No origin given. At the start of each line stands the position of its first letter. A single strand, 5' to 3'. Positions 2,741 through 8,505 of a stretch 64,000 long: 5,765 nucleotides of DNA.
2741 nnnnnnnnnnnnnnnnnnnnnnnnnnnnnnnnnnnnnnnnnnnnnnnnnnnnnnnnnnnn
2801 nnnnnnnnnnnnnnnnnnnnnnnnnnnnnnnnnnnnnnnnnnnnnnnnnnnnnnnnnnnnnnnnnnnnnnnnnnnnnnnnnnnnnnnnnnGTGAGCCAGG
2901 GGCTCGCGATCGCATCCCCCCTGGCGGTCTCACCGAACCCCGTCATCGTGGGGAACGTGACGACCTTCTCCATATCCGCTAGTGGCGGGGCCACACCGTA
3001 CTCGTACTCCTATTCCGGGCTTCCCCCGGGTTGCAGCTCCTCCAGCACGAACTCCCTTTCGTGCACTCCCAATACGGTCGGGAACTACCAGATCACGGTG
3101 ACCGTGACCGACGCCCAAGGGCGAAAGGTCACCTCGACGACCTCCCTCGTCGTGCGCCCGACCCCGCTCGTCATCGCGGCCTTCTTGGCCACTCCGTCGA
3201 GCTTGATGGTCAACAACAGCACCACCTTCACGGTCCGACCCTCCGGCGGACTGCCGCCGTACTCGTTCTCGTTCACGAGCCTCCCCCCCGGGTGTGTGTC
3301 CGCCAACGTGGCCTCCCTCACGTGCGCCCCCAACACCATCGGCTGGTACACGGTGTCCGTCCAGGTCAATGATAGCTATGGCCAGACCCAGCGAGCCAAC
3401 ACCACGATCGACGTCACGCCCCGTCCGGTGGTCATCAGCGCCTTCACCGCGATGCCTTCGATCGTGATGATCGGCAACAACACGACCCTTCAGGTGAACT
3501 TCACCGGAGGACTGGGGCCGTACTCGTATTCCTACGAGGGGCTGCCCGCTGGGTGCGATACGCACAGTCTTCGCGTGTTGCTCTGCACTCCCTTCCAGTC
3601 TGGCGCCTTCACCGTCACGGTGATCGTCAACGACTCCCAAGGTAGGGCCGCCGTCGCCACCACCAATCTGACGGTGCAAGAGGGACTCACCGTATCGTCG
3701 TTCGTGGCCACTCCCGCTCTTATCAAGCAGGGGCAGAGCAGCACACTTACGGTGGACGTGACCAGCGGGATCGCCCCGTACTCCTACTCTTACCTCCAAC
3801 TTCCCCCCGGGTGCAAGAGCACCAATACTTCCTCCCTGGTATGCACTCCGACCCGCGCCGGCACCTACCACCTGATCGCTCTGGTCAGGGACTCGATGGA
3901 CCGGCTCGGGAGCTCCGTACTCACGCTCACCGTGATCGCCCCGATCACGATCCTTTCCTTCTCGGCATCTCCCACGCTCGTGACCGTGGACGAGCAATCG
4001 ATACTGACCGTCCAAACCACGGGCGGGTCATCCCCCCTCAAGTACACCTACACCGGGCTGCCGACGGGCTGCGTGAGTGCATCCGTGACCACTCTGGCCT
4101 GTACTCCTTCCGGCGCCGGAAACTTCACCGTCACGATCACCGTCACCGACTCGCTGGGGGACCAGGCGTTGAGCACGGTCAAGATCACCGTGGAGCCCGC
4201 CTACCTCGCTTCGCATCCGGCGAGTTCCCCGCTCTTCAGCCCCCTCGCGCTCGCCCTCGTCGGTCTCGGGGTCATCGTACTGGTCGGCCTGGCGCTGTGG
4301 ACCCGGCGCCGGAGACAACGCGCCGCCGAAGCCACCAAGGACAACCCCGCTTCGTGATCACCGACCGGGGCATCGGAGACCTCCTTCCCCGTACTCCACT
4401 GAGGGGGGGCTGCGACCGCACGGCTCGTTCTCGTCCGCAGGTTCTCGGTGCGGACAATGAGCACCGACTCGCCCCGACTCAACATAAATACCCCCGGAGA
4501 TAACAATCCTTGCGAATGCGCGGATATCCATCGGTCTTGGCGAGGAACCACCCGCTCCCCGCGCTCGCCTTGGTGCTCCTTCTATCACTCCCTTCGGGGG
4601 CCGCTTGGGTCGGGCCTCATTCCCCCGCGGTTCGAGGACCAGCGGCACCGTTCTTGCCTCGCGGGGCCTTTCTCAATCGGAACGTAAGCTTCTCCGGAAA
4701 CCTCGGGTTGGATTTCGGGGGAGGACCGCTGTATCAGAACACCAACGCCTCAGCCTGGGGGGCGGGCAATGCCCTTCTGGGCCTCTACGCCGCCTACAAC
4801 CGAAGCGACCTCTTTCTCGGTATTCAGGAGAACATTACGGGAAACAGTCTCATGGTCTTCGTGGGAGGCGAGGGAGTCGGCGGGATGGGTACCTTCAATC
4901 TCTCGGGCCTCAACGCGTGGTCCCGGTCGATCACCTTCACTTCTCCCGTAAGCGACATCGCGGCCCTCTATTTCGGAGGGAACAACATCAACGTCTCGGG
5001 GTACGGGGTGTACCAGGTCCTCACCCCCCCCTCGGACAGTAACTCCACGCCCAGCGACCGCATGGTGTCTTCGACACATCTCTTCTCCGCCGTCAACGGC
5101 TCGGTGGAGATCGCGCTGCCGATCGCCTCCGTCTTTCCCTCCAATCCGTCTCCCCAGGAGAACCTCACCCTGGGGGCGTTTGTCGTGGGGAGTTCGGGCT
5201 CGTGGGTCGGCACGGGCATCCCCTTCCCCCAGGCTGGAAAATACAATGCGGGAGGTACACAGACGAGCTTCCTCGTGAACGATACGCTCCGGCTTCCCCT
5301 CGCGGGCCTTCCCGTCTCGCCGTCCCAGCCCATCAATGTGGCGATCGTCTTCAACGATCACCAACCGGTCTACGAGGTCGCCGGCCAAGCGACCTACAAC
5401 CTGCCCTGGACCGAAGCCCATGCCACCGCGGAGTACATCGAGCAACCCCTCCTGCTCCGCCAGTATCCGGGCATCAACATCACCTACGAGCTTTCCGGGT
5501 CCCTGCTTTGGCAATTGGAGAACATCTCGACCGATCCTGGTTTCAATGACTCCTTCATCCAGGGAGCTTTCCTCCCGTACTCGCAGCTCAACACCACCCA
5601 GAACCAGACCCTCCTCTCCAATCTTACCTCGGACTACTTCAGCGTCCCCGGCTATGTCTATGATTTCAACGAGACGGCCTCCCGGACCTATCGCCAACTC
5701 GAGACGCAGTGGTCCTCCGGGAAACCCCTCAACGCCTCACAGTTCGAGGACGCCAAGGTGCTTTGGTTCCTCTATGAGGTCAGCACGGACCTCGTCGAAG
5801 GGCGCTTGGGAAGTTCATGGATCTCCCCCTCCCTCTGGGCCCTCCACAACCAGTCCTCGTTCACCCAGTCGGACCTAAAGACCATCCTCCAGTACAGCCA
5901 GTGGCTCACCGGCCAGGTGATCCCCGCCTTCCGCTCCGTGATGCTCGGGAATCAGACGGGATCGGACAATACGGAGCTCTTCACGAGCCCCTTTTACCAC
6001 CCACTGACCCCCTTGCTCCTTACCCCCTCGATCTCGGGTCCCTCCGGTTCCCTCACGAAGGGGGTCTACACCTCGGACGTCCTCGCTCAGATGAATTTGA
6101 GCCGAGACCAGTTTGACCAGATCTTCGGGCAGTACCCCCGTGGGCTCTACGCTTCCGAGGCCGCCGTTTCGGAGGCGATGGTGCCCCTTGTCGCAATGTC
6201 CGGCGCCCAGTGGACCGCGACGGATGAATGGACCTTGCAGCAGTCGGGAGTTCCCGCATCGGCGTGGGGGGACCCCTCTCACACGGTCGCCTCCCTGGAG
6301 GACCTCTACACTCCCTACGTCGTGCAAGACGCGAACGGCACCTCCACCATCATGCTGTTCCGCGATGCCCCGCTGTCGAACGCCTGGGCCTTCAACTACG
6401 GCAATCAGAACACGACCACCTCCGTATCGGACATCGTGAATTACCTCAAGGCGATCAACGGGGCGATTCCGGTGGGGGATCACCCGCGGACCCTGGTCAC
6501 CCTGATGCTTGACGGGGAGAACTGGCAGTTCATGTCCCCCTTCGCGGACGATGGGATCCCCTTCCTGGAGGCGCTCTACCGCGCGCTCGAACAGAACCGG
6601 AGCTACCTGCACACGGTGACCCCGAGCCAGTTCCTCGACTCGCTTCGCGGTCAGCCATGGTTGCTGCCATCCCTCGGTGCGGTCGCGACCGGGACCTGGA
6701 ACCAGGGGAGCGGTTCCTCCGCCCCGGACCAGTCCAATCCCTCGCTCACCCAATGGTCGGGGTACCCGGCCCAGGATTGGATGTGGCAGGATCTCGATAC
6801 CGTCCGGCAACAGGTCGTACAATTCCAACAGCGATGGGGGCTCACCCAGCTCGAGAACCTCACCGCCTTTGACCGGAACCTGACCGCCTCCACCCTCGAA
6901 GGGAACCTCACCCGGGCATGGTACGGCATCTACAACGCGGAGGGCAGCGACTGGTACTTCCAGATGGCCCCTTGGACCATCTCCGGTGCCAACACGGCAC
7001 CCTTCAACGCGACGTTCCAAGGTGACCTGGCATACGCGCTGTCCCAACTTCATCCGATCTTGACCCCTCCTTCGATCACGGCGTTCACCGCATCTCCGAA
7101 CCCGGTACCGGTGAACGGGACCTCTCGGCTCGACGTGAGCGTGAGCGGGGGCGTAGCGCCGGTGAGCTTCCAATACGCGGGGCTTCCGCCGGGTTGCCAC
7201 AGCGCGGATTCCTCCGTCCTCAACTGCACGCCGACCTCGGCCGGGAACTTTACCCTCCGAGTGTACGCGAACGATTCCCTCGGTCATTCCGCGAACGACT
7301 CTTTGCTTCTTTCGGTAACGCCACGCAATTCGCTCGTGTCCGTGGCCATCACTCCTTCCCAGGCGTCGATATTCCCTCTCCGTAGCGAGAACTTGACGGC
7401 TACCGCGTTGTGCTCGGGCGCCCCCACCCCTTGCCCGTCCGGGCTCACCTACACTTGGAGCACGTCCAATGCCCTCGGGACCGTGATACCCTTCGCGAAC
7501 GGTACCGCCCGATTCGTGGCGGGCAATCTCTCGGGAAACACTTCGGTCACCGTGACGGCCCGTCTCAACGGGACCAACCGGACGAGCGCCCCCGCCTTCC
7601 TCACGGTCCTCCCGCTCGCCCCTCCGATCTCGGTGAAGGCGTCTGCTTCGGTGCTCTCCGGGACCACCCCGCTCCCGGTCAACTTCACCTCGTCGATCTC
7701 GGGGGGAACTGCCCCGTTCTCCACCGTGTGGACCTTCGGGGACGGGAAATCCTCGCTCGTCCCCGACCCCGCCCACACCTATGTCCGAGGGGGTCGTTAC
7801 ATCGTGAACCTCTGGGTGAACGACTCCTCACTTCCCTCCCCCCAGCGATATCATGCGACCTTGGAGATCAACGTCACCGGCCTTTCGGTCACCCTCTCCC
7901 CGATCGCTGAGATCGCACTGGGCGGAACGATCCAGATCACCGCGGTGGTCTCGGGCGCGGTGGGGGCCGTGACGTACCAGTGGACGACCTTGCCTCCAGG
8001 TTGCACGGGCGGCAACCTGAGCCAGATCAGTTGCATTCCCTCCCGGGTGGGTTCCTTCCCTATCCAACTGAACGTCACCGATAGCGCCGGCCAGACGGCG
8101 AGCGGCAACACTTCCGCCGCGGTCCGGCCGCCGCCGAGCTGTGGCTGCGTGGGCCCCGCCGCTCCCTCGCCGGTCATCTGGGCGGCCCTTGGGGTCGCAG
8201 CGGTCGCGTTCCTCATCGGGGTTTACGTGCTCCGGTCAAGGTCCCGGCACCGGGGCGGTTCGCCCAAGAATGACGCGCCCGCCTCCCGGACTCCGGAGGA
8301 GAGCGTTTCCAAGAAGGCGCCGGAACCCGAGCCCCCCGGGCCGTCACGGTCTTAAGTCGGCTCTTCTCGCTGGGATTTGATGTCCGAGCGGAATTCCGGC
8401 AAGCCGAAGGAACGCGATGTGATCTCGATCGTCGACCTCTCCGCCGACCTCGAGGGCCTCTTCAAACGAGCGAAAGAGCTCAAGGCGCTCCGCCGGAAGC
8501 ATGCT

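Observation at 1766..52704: One Cys-pair Ig-like stalk module (~86 aa, at least 17 copies) shared by four giant C-terminally anchored surface proteins with unrelated heads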

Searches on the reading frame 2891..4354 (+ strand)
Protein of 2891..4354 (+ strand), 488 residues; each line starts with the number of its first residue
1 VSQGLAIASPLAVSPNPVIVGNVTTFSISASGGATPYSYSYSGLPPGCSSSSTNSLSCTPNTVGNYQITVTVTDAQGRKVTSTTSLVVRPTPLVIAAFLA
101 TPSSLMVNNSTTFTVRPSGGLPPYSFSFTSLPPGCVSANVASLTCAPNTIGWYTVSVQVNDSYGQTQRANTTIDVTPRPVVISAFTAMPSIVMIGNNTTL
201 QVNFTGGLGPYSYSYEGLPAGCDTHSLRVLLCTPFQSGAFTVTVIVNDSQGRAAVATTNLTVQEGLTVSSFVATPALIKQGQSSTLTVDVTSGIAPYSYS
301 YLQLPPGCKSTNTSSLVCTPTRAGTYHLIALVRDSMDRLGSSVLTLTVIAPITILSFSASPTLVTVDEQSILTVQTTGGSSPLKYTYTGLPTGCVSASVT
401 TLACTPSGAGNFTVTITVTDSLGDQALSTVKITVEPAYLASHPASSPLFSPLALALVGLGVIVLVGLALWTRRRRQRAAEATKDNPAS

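Call 44: find_homologous_proteins(query=window:2891-4354:+, max_evalue=1e-20)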
Query window:2891-4354:+ (488 aa): 188 proteins with E <= 1e-20 among 8000 candidates; the best 120 are listed.
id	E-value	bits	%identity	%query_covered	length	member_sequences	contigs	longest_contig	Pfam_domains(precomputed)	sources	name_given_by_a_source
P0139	4.2e-111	390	39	95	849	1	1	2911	PF07495.20,PF00801.27,PF23265.2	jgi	jgi:hypothetical protein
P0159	3.4e-101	358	39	87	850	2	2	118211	PF07495.20,PF00801.27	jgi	jgi:hypothetical protein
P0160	1.9e-96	342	35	74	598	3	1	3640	PF22352.3,PF00801.27,PF01436.28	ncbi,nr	ncbi:MAG TPA: hypothetical protein VJQ43_01490, partial [Thermoplasmata archaeon]|nr:hypothetical pr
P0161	3.1e-96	341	41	87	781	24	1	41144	PF07495.20,PF27332.1,PF22352.3,PF00801.27,PF23265.2,PF05345.19,PF19077.7,PF18911.7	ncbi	-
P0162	5.8e-88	314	38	87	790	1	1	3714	PF07495.20,PF00801.27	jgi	jgi:hypothetical protein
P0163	1.2e-87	313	37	85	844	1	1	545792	PF13418.13,PF00801.27,PF24681.2,PF13415.13,PF24981.2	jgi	jgi:galactose oxidase-like protein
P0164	2.3e-87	312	39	88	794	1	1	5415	PF07495.20,PF22352.3,PF00801.27,PF13573.13,PF05345.19,PF18911.7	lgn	-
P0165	5.7e-87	311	34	98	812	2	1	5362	PF07495.20,PF00801.27,PF19077.7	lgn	-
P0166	2.2e-83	299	47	72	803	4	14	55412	PF07495.20,PF22352.3,PF00801.27,PF13573.13,PF01183.27,PF24908.1,PF05345.19,PF19077.7,PF18911.7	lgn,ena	-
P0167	4.7e-82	294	34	95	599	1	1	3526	PF00801.27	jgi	jgi:hypothetical protein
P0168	2.6e-81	292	34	95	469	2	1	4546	PF07495.20,PF22352.3,PF00801.27,PF13927.13,PF23616.2,PF05345.19,PF18911.7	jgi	jgi:hypothetical protein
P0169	2.8e-81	292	42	88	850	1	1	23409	-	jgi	jgi:hypothetical protein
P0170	5.1e-79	284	43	81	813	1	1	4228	PF07495.20,PF22352.3,PF00801.27,PF19077.7,PF18911.7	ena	-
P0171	4.2e-76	275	36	91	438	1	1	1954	PF07495.20,PF15418.13,PF00801.27,PF18981.7,PF25942.1,PF13750.13,PF16403.12,PF18911.7,PF22352.3,PF17963.8,PF13927.13,PF24908.1,PF05345.19,PF19077.7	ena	-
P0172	1.3e-74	270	37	88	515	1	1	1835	PF00801.27,PF05345.19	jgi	jgi:hypothetical protein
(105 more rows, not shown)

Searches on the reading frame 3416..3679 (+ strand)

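Call 12: search_protein_families(library=pfam, proteins=[window:3416-3679:+], max_evalue=1)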
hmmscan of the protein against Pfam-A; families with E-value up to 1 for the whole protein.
seq(88 aa): 5 families
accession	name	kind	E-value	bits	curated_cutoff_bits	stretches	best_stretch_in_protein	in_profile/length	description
PF05345.18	He_PIG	-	0.0078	17.1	24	1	22-87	26-95/96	Putative Ig domain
PF13573.12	SprB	-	0.012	15.7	28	1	20-39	12-31/37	SprB repeat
PF00801.26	PKD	-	0.042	14.3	23.5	1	33-83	27-77/80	PKD domain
PF18911.6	PKD_4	-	0.065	13.7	27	1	61-87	58-85/85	PKD domain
PF22352.2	K319L-like_PKD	-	0.1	13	27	1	58-87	55-84/84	K319L-like, PKD domain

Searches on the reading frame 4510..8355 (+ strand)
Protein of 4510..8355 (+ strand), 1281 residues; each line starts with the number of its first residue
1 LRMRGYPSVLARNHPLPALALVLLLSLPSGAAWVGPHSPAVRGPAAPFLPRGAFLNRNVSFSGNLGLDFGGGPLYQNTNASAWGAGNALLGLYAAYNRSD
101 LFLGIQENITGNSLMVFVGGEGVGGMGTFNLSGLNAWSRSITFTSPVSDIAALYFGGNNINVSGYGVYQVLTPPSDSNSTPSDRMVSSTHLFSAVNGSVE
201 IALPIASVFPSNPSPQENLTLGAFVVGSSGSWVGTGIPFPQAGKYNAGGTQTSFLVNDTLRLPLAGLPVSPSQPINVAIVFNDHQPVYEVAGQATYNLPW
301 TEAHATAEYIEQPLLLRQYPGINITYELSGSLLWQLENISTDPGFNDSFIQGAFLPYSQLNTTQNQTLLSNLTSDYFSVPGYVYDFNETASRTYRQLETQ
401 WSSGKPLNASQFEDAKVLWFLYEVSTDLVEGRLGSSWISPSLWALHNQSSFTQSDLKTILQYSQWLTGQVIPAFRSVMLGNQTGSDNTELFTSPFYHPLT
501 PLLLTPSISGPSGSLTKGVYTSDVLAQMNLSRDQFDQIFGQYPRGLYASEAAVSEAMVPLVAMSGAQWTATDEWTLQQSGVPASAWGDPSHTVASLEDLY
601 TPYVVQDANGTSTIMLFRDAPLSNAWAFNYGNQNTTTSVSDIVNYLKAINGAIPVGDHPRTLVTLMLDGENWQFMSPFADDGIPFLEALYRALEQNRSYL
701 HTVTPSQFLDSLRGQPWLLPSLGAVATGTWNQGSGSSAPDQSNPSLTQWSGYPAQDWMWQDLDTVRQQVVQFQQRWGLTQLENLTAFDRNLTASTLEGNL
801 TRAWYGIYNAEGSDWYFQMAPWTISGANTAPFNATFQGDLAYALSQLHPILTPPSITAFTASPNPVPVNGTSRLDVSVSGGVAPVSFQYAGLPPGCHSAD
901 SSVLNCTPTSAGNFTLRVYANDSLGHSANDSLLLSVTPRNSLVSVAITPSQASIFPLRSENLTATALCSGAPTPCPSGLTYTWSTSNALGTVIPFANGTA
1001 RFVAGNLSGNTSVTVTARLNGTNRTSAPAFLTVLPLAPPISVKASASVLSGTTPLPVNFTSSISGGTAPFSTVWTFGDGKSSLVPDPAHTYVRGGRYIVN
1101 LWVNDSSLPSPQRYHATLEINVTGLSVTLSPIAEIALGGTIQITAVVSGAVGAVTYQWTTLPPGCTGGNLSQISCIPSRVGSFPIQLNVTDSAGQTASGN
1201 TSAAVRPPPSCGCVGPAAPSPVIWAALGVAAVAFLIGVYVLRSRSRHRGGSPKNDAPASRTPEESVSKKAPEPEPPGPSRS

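Call 7: search_protein_families(library=pfam, proteins=[window:4510-8355:+], max_evalue=0.01)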
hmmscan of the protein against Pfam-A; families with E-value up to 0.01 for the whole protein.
window:4510-8355:+ (1281 aa): 4 families
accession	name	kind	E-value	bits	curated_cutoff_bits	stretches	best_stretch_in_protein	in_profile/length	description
PF03065.20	Glyco_hydro_57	-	8.7e-58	196.4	21.2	1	278-713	1-283/291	Glycosyl hydrolase family 57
PF00801.26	PKD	-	9.9e-17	61.2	23.5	2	1046-1106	6-68/80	PKD domain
PF18911.6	PKD_4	-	2.5e-12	47.1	27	1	1039-1107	4-72/85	PKD domain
PF22352.2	K319L-like_PKD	-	0.0046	17.4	27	0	1138-1202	11-81/84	K319L-like, PKD domain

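Call 48: search_protein_families(library=ncbifam, proteins=[window:4510-8355:+], max_evalue=0.01)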
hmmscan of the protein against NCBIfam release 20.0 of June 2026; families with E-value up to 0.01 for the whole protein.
window:4510-8355:+ (1281 aa): 1 family
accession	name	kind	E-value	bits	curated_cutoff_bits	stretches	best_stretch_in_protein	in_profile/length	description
NF040485.1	ZirU_fam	subfamily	4.4e-06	27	100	1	931-990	124-179/210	ZirU family protein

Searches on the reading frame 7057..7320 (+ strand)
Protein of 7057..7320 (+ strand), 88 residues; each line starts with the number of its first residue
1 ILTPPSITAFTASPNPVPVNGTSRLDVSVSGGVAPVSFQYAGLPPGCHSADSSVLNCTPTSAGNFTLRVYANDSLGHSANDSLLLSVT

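Call 12: search_protein_families(library=pfam, proteins=[window:7057-7320:+], max_evalue=1)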
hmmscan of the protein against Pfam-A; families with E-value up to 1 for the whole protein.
seq(88 aa): 4 families
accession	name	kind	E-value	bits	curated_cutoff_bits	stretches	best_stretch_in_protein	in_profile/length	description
PF00801.26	PKD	-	6.4e-05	23.3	23.5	1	10-80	4-74/80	PKD domain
PF07495.19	Y_Y_Y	-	0.00099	19.4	26.6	1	51-87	26-62/65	Y_Y_Y domain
PF05345.18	He_PIG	-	0.016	16.1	24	1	4-88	8-96/96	Putative Ig domain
PF13573.12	SprB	-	0.047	13.8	28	1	25-39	17-31/37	SprB repeat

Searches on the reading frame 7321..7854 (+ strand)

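Call 50: search_protein_families(library=pfam, proteins=[window:7321-7854:+], max_evalue=1)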
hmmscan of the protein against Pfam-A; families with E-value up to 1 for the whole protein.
window:7321-7854:+ (178 aa): 3 families
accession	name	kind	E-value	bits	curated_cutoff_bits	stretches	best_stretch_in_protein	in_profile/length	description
PF18911.6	PKD_4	-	4.6e-11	43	27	1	102-170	4-72/85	PKD domain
PF00801.26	PKD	-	2.1e-08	34.5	23.5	1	109-168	6-67/80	PKD domain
PF02368.24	Big_2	-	0.012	16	22.8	1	7-81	4-69/79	Bacterial Ig-like domain (group 2)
